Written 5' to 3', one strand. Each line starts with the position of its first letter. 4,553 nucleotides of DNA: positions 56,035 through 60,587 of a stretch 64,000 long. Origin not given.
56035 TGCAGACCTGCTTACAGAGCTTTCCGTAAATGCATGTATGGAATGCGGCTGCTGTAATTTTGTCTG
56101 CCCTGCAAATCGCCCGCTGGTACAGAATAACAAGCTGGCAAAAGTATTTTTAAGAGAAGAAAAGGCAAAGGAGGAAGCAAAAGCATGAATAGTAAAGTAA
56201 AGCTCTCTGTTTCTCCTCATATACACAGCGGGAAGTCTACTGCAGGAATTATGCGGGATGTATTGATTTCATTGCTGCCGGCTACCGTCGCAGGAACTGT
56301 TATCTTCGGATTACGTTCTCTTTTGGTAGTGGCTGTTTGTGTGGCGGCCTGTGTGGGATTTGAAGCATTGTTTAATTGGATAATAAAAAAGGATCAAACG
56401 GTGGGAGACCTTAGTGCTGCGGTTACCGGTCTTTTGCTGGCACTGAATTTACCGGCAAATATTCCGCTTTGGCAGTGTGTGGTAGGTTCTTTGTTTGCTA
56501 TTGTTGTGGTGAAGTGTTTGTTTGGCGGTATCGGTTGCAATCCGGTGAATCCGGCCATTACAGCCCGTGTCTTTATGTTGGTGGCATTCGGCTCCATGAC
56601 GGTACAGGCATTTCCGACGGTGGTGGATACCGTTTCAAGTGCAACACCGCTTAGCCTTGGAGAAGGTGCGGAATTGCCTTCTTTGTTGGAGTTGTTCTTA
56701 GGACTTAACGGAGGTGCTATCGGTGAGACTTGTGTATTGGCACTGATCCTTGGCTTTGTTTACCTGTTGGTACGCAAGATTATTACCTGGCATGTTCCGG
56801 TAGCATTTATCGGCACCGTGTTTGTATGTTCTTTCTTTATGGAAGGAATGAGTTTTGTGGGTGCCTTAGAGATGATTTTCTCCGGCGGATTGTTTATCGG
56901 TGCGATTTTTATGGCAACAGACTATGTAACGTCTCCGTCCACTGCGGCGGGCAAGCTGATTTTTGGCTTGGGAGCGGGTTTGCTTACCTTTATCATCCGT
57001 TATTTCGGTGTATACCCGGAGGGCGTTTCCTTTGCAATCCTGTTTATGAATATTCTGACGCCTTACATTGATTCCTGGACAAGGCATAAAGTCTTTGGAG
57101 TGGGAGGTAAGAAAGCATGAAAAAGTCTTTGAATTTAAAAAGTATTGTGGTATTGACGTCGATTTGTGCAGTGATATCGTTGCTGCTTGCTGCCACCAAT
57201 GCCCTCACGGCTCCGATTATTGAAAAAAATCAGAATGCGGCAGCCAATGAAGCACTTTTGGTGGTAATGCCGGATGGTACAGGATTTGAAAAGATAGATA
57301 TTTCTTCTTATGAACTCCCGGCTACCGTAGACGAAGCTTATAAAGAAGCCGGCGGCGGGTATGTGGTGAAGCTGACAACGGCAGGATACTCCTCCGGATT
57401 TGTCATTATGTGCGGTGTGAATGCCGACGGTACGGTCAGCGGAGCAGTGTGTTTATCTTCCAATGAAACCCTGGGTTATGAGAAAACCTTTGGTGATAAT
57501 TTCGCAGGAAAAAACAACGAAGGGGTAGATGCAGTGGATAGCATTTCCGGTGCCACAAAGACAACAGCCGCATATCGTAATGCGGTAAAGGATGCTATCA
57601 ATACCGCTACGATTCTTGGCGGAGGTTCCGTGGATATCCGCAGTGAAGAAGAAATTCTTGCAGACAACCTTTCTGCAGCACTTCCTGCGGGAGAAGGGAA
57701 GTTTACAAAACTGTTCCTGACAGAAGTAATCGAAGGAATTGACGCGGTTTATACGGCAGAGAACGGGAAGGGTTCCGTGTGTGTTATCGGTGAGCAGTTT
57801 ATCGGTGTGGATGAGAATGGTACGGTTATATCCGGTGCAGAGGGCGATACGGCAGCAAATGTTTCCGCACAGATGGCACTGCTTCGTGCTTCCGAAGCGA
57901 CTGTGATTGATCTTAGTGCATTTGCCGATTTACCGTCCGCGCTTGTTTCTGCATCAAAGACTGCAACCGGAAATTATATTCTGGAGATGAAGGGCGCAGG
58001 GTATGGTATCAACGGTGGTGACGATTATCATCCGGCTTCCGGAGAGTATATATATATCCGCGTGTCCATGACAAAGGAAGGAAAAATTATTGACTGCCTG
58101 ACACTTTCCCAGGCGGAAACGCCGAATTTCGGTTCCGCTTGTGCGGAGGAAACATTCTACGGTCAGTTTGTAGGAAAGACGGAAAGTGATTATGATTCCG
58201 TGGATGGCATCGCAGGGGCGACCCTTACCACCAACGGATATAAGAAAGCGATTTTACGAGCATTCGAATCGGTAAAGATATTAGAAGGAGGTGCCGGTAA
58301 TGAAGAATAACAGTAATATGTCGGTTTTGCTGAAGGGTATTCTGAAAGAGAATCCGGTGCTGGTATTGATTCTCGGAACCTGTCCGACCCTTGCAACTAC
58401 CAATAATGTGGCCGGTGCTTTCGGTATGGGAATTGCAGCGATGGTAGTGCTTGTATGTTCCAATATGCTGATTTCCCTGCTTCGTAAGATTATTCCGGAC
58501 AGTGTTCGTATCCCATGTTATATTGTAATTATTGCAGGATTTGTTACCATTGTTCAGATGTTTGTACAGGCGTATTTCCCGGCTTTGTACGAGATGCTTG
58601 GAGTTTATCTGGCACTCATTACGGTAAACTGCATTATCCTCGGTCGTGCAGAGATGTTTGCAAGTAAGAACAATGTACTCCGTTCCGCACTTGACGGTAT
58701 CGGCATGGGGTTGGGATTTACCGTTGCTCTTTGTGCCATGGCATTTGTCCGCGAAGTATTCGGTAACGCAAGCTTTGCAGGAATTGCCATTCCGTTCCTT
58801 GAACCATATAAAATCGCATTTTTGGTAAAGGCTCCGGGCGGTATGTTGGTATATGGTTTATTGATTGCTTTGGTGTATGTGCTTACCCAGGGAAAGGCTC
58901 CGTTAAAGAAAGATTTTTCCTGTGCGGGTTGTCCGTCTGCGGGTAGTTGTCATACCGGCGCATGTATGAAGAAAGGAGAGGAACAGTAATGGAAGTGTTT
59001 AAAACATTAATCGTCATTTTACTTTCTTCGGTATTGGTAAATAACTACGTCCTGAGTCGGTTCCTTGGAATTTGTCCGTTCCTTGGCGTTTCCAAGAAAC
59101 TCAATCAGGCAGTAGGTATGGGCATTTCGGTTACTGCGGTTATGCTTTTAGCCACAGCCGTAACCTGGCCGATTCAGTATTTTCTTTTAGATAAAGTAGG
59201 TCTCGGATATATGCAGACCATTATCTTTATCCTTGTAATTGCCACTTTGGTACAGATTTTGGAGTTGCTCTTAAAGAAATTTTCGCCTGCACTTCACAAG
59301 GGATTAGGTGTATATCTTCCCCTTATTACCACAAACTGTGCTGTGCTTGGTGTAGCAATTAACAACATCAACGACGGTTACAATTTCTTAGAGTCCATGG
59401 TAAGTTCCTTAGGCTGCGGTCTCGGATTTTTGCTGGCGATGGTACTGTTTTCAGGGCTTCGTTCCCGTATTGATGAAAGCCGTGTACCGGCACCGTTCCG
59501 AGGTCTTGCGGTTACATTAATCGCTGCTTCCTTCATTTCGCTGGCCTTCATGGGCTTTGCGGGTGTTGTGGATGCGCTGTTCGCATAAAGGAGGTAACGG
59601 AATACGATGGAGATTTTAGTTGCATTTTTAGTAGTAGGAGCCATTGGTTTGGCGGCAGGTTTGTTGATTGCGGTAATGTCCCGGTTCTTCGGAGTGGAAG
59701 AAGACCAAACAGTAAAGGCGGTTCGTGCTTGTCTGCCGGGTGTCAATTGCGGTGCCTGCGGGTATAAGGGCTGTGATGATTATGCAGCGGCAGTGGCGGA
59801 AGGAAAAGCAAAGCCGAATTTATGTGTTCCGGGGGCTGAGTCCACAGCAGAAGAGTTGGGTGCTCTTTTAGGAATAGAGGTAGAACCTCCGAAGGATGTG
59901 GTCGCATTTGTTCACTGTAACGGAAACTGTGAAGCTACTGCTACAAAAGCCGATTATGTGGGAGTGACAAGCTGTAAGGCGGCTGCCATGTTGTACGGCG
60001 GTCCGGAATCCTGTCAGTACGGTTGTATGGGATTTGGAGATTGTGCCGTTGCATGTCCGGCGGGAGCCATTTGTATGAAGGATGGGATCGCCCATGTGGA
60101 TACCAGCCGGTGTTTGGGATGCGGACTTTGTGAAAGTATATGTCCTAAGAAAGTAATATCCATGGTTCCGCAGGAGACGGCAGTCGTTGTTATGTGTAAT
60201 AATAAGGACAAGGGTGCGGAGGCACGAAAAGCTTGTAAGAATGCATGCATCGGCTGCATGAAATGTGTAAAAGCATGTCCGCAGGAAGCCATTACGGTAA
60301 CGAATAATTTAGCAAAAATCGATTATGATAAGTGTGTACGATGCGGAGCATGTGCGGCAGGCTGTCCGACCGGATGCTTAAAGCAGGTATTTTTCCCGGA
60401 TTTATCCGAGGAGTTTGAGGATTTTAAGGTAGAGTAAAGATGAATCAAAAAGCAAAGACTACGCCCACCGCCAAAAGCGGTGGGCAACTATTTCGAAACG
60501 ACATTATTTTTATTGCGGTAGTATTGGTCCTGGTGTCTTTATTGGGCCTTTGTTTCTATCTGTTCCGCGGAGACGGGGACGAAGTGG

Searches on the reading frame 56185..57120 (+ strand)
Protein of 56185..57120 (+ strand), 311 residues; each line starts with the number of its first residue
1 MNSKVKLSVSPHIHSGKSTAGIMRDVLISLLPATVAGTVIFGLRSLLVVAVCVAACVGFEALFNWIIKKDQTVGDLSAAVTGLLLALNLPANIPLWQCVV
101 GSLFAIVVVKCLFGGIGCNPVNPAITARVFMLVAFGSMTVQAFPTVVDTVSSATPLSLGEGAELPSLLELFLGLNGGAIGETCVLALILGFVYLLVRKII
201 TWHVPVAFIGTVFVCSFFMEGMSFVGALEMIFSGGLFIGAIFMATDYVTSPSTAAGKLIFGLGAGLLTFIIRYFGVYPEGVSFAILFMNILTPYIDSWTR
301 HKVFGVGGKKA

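Call 60: search_protein_families(library=pfam, proteins=[window:56185-57120:+], max_evalue=0.00001)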
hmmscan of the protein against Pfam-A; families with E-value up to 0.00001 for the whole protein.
window:56185-57120:+ (311 aa): 1 family
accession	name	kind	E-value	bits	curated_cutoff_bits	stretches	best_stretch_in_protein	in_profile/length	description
PF03116.20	NQR2_RnfD_RnfE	-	1.9e-110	369.3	27.7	1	7-305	2-296/296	NQR2, RnfD, RnfE family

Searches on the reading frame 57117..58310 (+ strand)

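Call 60: search_protein_families(library=pfam, proteins=[window:57117-58310:+], max_evalue=0.00001)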
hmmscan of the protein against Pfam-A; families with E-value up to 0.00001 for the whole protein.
window:57117-58310:+ (397 aa): 1 family
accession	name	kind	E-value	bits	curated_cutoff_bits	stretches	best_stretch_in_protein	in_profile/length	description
PF04205.19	FMN_bind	-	6.7e-23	81.6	22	2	90-162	1-77/77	FMN-binding domain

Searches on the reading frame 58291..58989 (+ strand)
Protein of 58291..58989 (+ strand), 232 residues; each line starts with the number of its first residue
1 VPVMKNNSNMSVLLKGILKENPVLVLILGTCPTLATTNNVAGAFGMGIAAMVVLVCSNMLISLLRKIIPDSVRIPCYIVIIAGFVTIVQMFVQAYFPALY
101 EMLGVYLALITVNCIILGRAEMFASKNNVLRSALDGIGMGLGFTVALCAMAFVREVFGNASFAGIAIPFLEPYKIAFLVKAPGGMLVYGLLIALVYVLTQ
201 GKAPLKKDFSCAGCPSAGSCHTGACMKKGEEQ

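Call 60: search_protein_families(library=pfam, proteins=[window:58291-58989:+], max_evalue=0.00001)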
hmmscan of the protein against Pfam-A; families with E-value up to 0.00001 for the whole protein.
window:58291-58989:+ (232 aa): 1 family
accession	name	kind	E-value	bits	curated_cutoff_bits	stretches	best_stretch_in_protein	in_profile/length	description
PF02508.19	Rnf-Nqr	-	1.2e-61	208.2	23.8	1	10-191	2-173/174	Rnf-Nqr subunit, membrane protein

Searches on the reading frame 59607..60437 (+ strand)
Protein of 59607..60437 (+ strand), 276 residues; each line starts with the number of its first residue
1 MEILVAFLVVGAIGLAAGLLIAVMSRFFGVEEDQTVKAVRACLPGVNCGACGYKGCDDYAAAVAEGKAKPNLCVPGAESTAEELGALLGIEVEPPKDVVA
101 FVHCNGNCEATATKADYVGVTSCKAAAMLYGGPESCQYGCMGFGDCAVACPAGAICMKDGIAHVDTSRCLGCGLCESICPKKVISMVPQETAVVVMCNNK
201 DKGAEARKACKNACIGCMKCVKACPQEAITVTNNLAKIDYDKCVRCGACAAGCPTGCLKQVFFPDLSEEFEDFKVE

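Call 60: search_protein_families(library=pfam, proteins=[window:59607-60437:+], max_evalue=0.00001)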
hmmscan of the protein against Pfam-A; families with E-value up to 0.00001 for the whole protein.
window:59607-60437:+ (276 aa): 11 families
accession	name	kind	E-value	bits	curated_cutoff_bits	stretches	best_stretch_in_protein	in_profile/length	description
PF00037.32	Fer4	-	9.9e-19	66.8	21.1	3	163-184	2-23/24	4Fe-4S binding domain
PF13187.11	Fer4_9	-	4e-15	56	27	2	213-257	1-51/52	4Fe-4S dicluster domain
PF12837.12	Fer4_6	-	7.2e-15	54.6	25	1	161-184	1-24/24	4Fe-4S binding domain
PF04060.18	FeS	-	1.4e-14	53.9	23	1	43-75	1-33/33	Putative Fe-S cluster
PF12838.12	Fer4_7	-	6.3e-13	49.4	27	2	214-257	2-52/52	4Fe-4S dicluster domain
PF12797.12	Fer4_2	-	8.5e-11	41.5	24.5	0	163-180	4-21/22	4Fe-4S binding domain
PF14697.11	Fer4_21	-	8.7e-11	42.2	35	1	211-259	5-58/59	4Fe-4S dicluster domain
PF13237.11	Fer4_10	-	1.1e-09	38.5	25.5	1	212-254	7-53/53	4Fe-4S dicluster domain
PF13484.11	Fer4_16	-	3e-08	34.8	30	0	168-226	1-65/66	4Fe-4S double cluster binding domain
PF25160.1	LdpA_Fe-S-bd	-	9.3e-08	32.2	27.6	0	146-188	9-47/49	LdpA Fe-S cluster-binding domain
PF12800.12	Fer4_4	-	8.3e-06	26.2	24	0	167-181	2-16/17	4Fe-4S binding domain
